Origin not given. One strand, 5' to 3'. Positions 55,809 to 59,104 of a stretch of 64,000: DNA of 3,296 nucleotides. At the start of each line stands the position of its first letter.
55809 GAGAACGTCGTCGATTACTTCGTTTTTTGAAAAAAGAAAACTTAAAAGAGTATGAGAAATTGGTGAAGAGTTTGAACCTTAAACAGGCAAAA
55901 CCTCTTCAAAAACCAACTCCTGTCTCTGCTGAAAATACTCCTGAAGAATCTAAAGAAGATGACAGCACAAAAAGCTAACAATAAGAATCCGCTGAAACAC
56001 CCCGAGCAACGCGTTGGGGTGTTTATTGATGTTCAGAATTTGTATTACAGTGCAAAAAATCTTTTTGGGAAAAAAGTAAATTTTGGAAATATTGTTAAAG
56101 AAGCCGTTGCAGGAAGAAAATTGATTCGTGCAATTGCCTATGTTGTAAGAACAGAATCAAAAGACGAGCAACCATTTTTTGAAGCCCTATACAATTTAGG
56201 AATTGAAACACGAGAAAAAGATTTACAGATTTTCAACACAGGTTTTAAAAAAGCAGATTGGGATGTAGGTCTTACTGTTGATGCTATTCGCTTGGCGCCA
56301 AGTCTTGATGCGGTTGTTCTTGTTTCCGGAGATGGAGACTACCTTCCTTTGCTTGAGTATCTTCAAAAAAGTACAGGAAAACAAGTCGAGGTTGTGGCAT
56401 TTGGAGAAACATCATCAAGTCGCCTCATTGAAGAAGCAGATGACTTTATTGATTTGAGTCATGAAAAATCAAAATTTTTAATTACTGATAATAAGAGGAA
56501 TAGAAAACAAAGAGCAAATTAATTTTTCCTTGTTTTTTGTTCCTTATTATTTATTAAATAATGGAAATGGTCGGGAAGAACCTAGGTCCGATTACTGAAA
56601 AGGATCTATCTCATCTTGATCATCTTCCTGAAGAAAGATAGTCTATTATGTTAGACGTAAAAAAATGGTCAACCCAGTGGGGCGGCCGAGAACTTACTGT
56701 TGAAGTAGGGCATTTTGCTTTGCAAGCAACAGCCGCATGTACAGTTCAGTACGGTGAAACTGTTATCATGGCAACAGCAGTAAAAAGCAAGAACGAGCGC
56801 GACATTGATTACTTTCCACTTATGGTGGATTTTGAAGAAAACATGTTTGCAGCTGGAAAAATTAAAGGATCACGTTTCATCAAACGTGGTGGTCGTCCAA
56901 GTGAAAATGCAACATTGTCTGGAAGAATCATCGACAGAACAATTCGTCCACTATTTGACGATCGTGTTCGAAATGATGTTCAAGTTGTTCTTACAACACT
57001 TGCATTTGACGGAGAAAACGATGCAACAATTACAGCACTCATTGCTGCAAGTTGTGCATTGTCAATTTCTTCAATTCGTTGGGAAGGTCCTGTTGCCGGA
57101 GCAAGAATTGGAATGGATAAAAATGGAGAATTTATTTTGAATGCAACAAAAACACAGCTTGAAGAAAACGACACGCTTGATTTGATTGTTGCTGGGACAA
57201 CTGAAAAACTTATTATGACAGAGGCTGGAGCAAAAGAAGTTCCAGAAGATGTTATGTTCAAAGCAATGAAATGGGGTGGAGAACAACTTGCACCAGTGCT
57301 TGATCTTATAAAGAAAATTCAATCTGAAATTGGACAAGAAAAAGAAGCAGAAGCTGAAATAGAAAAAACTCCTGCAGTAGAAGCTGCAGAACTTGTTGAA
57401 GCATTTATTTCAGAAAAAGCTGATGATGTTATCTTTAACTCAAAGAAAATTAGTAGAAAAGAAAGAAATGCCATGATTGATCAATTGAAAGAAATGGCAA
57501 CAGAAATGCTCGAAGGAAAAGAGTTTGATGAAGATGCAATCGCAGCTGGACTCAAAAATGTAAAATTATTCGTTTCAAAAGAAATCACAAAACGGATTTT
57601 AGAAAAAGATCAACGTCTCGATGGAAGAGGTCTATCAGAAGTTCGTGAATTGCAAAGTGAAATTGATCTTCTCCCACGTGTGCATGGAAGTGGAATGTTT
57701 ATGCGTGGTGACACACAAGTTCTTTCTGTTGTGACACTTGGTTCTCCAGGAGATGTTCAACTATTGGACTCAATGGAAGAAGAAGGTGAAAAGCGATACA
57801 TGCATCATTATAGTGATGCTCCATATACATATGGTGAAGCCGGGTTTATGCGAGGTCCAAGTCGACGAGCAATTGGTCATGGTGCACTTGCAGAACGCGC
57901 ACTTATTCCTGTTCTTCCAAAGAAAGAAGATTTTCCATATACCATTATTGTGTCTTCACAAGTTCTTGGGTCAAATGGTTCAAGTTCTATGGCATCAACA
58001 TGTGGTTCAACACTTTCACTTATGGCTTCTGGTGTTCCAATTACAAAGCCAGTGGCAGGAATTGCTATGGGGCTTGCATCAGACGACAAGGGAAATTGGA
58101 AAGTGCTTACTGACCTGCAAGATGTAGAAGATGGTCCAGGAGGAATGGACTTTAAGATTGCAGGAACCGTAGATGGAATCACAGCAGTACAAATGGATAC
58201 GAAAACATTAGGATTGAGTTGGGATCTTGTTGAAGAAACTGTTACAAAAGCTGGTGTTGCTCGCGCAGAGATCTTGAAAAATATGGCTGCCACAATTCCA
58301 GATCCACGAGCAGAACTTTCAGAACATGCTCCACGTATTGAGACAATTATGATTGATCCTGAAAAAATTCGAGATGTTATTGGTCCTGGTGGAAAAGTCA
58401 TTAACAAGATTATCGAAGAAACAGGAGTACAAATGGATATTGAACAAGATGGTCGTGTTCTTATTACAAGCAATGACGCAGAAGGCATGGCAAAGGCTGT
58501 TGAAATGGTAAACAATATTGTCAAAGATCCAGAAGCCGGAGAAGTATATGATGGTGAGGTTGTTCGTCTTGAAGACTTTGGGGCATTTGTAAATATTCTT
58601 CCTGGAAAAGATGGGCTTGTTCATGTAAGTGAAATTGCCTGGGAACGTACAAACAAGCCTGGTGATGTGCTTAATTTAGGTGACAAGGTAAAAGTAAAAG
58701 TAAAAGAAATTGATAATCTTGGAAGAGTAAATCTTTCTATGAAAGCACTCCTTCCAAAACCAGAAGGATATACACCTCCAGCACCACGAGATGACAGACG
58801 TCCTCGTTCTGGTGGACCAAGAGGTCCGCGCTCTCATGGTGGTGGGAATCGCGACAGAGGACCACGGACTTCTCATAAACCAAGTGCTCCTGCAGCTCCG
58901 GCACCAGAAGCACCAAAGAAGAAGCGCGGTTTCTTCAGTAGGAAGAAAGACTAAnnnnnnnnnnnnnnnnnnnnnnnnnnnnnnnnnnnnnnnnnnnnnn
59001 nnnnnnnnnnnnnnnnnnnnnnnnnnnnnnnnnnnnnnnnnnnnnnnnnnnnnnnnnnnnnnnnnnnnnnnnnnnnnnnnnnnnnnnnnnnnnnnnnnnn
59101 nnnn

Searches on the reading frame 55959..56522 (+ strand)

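Call 21: search_protein_families(library=pfam, proteins=[window:55959-56522:+], max_evalue=0.01)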
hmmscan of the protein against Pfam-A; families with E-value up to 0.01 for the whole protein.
window:55959-56522:+ (187 aa): 1 family
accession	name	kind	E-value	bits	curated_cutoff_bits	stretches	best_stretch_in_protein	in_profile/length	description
PF01936.24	NYN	-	6e-36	124.6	24.2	1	18-166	1-144/145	NYN domain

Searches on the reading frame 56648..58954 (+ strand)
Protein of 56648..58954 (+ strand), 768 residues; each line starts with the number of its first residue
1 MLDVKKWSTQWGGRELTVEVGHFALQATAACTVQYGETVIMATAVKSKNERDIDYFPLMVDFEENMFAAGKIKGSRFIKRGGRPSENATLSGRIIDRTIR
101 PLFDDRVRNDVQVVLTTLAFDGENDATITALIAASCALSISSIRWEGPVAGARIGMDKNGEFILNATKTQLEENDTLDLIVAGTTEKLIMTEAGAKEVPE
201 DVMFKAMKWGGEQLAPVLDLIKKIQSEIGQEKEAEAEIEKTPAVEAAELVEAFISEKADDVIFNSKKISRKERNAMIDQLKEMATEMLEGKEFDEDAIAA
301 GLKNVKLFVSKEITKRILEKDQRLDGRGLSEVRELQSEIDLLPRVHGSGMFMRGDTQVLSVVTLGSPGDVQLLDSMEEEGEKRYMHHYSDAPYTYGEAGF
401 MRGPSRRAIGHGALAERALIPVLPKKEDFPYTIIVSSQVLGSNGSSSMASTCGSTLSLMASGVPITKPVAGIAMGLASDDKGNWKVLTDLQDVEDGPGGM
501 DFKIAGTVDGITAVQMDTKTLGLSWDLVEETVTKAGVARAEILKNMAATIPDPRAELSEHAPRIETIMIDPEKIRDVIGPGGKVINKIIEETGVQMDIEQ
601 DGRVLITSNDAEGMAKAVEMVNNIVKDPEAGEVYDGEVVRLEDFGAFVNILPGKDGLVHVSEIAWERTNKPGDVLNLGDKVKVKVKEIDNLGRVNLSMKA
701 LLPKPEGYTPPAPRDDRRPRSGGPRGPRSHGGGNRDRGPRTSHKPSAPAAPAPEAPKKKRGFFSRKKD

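Call 22: find_encoding_contigs(protein=window:56648-58954:+, flank=10000, max_places=10)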
Protein window:56648-58954:+ (768 aa): 4 contigs read that carry it; 3 places shown.
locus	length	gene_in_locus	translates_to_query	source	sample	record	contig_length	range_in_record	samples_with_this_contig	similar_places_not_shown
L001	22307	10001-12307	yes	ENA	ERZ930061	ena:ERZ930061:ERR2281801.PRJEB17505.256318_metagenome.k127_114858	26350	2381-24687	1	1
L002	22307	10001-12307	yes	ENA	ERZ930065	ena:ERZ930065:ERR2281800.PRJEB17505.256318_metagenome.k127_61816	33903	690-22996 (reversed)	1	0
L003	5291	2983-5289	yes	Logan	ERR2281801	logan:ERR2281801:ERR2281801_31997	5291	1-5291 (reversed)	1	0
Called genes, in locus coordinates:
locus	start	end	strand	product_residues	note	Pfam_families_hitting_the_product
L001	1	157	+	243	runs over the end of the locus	PF20772:TACO1_YebC_N, PF01709:Transcrip_reg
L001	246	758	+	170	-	PF02075:RuvC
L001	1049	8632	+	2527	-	PF13205:Big_5, PF13620:CarboxypepD_reg (weak), PF01471:PG_binding_1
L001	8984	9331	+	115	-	PF00312:Ribosomal_S15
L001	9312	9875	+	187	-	PF01936:NYN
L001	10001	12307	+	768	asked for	PF01138:RNase_PH, PF03725:RNase_PH_C, PF01138:RNase_PH, PF00013:KH_1, PF00575:S1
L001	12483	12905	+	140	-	-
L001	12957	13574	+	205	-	-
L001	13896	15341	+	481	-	PF02878:PGM_PMM_I, PF02879:PGM_PMM_II, PF02880:PGM_PMM_III, PF00408:PGM_PMM_IV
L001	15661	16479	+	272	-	-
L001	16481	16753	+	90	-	PF01713:Smr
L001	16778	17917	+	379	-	PF07787:TMEM43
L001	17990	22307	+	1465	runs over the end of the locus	-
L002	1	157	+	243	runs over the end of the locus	PF20772:TACO1_YebC_N, PF01709:Transcrip_reg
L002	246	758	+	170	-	PF02075:RuvC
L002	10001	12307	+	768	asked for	PF01138:RNase_PH, PF03725:RNase_PH_C, PF01138:RNase_PH, PF00013:KH_1, PF00575:S1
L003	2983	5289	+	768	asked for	PF01138:RNase_PH, PF03725:RNase_PH_C, PF01138:RNase_PH, PF00013:KH_1, PF00575:S1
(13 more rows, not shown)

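Call 24: find_related_loci(query=window:56648-58954:+, collection=genome_contigs, flank=10000)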
Query window:56648-58954:+ (768 aa) in genome_contigs; peptide patterns used: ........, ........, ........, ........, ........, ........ (x = any residue, [..] = any of these).
298 stretches matched a pattern; 192 encode a relative of the query (tblastn E <= 1e-3); the best 80 are kept; 80 distinct loci.
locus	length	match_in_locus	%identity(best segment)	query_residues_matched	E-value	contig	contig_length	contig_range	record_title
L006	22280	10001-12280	85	1-768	0e+0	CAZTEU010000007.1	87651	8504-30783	MAG TPA_asm: uncultured Gammaproteobacteria bacterium isolate SRP200020_co5_16 genome assembly, contig: NODE_343_length_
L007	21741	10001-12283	70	1-765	0e+0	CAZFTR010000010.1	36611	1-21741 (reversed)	MAG TPA_asm: uncultured Gammaproteobacteria bacterium isolate SRP167671_co2_209 genome assembly, contig: NODE_1472_lengt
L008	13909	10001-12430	66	1-768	0e+0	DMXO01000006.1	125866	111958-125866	MAG TPA_asm: Candidatus Magasanikbacteria bacterium isolate UBA11699 contig_1843, whole genome shotgun sequence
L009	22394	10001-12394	66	1-766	0e+0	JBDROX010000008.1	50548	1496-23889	MAG: Candidatus Magasanikbacteria bacterium isolate MEGAHIT-group-1.981 k141_8054730, whole genome shotgun sequence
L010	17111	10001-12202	69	1-731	0e+0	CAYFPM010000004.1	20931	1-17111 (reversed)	MAG TPA_asm: uncultured Gammaproteobacteria bacterium isolate ERP019367_co2_132 genome assembly, contig: NODE_1810_lengt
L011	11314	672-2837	70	2-716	0e+0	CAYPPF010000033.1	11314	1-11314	MAG TPA_asm: uncultured Gammaproteobacteria bacterium isolate SRP200020_co3_83 genome assembly, contig: NODE_8088_length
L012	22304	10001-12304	67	2-767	0e+0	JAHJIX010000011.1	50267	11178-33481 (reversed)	MAG: Patescibacteria group bacterium isolate Modern_marine_rock_biofilm.mb.118 Modern_marine_roc.mb.118_k141_361541, who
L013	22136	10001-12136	70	1-711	0e+0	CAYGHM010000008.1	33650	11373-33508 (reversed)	MAG TPA_asm: uncultured Gammaproteobacteria bacterium isolate ERP113451_co1_442 genome assembly, contig: NODE_1424_lengt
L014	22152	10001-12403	64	1-766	0e+0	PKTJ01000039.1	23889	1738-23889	MAG: Candidatus Parcubacteria bacterium isolate BM521 sc_1977, whole genome shotgun sequence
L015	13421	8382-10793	65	1-766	0e+0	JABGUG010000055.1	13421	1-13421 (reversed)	MAG: Candidatus Parcubacteria bacterium isolate SI034_bin149 k141_1037553, whole genome shotgun sequence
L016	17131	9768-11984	68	1-740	0e+0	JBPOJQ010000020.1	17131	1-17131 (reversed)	MAG: Candidatus Magasanikiibacteriota bacterium isolate MAG_812 c_000000621898, whole genome shotgun sequence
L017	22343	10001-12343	67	2-768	0e+0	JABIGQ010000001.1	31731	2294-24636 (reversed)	MAG: Candidatus Magasanikbacteria bacterium isolate SI053_bin48 k141_45646, whole genome shotgun sequence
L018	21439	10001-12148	69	1-709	0e+0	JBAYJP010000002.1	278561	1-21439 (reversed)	MAG: Candidatus Magasanikiibacteriota bacterium isolate SO_2016_GW1_59 scaffold00058_OW334_2016, whole genome shotgun se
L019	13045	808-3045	66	1-768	0e+0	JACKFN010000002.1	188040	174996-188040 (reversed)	MAG: Candidatus Nomurabacteria bacterium isolate HK-STAS-PATE-1 HK-STAS-PATE-1_2, whole genome shotgun sequence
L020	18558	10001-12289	67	2-745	0e+0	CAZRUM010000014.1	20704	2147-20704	MAG TPA_asm: uncultured Gammaproteobacteria bacterium isolate SRP104257_co1_391 genome assembly, contig: NODE_1386_lengt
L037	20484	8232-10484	65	2-740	0e+0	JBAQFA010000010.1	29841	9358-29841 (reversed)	MAG: Candidatus Magasanikiibacteriota bacterium isolate MFD12003_ilm_asm_bin64 k127_172394, whole genome shotgun sequenc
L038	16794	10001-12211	65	1-733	0e+0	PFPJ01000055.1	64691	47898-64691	MAG: Candidatus Magasanikbacteria bacterium CG_4_10_14_0_2_um_filter_41_10 CG_4_10_14_0.2_scaffold_78_c, whole genome sh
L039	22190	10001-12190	65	1-730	0e+0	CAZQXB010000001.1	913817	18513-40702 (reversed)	MAG TPA_asm: uncultured Gammaproteobacteria bacterium isolate SRP300315_co1_11 genome assembly, contig: NODE_1_length_91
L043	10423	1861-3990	67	1-708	0e+0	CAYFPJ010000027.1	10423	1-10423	MAG TPA_asm: uncultured Gammaproteobacteria bacterium isolate ERP019367_co2_52 genome assembly, contig: NODE_3967_length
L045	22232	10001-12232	66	1-742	0e+0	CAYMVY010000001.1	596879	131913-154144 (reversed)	MAG TPA_asm: uncultured Gammaproteobacteria bacterium isolate SRP170004_co1_30 genome assembly, contig: NODE_10_length_5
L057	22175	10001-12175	68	1-714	0e+0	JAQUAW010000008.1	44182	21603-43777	MAG: Patescibacteria group bacterium isolate STC_93 NODE_1664_length_44182_cov_3.992555_Sandtown_C, whole genome shotgun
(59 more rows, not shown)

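Call 81: search_protein_families(library=pfam, proteins=[L057:14587-15705:+, L057:15900-17135:+, L038:13098-14537:+, L039:15102-16361:+, L037:10940-11938:+, L016:13123-14730:+, L013:15065-16576:+, L043:6013-6996:-, L045:14097-14999:+, L006:12716-13210:+], max_evalue=0.001)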
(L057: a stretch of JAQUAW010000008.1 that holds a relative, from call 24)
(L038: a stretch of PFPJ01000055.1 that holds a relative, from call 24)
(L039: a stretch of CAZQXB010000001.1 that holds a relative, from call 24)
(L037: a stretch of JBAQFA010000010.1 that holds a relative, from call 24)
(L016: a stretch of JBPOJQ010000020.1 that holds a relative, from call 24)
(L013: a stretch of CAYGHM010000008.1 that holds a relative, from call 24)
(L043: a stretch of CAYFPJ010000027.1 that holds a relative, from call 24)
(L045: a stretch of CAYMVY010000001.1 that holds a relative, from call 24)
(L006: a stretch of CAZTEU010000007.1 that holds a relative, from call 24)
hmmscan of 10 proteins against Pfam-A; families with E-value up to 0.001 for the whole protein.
L057:14587-15705:+ (372 aa): 8 families
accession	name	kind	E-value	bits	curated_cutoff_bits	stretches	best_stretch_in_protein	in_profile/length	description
PF02353.26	CMAS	-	6.6e-92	308.1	27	1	97-357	2-273/273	Mycolic acid cyclopropane synthetase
PF13649.12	Methyltransf_25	-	5.2e-14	53.1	27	1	160-250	1-97/97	Methyltransferase domain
PF13489.12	Methyltransf_23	-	1.2e-13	51.6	27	1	144-280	9-142/164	Methyltransferase domain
PF08241.18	Methyltransf_11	-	2.2e-11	44.7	21.2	1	161-253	1-94/95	Methyltransferase domain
PF08242.18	Methyltransf_12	-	2.5e-09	38.2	30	1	161-252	1-98/98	Methyltransferase domain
PF13847.12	Methyltransf_31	-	1.7e-08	34.7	27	1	155-258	2-113/145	Methyltransferase domain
PF01728.25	FtsJ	-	2.4e-05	24.8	24.1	1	147-212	11-81/181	FtsJ-like methyltransferase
PF07021.18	MetW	-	2.4e-05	24.5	21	1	154-206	11-61/193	Methionine biosynthesis protein MetW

L057:15900-17135:+ (411 aa): 2 families
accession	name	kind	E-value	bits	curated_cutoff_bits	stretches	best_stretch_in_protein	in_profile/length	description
PF14312.12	FG-GAP_2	-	1.1e-91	301.3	23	6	86-135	1-49/49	FG-GAP repeat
PF01839.29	FG-GAP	-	0.00094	19.5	22.1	0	114-135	18-37/37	FG-GAP repeat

L038:13098-14537:+ (479 aa): 8 families
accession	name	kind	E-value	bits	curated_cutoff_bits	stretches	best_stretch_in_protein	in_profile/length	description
PF00535.33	Glycos_transf_2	-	1.3e-36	126.5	23.3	1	13-168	1-165/168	Glycosyl transferase family 2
PF01522.26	Polysacc_deac_1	-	5.3e-34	117.3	23.1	1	288-409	5-124/124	Polysaccharide deacetylase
PF13641.12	Glyco_tranf_2_3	-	1.2e-17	65.1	27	1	12-210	3-215/230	Glycosyltransferase like family 2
PF13632.12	Glyco_trans_2_3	-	1.5e-13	51.5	27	1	88-249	1-173/198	Glycosyl transferase family group 2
PF13506.12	Glyco_transf_21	-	6.8e-13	48.9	21.7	1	80-211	25-159/174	Glycosyl transferase family 21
PF10111.15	Glyco_tranf_2_2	-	1.7e-08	34.7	27.3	1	13-192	1-201/276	Glycosyltransferase like family 2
PF13704.12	Glyco_tranf_2_4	-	2.9e-05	24.9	27.5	1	19-95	1-81/98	Glycosyl transferase family 2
PF02709.20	Glyco_transf_7C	-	0.00015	21.8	23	1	155-201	19-66/78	N-terminal domain of galactosyltransferase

L039:15102-16361:+ (419 aa): 1 family
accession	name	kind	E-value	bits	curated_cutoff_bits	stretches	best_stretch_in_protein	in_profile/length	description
PF04055.27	Radical_SAM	-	1.2e-07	32.5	29.5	1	146-306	3-157/166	Radical SAM superfamily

L037:10940-11938:+ (332 aa): 0 families

L016:13123-14730:+ (535 aa): 1 family
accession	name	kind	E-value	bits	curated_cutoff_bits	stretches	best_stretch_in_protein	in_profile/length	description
PF13231.12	PMT_2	-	2.3e-16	60.9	26.1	1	65-222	2-157/160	Dolichyl-phosphate-mannose-protein mannosyltransferase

L013:15065-16576:+ (503 aa): 1 family
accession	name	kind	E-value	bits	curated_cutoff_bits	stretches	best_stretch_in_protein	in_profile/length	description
PF00581.25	Rhodanese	-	1.4e-21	77.2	22.2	2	408-473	1-72/102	Rhodanese-like domain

L043:6013-6996:- (327 aa): 0 families

L045:14097-14999:+ (300 aa): 0 families

L006:12716-13210:+ (164 aa): 0 families
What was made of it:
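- Closest known: Flexible genomic islands / accessory-gene hotspots maintained between conserved core genes. Same: Cargo in relatives includes cell-envelope and metabolic genes (glycosyltransferase, PMT_2, CMAS, FG-GAP; call 81).
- Gap ORFs that match a Pfam family are ordinary envelope or metabolic genes, with no recombinases (call 81). None is in the ten gap ORFs of relatives that were tested (call 81).
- Tried and rejected: Pfam on ten gap ORFs of relatives found none (call 81).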
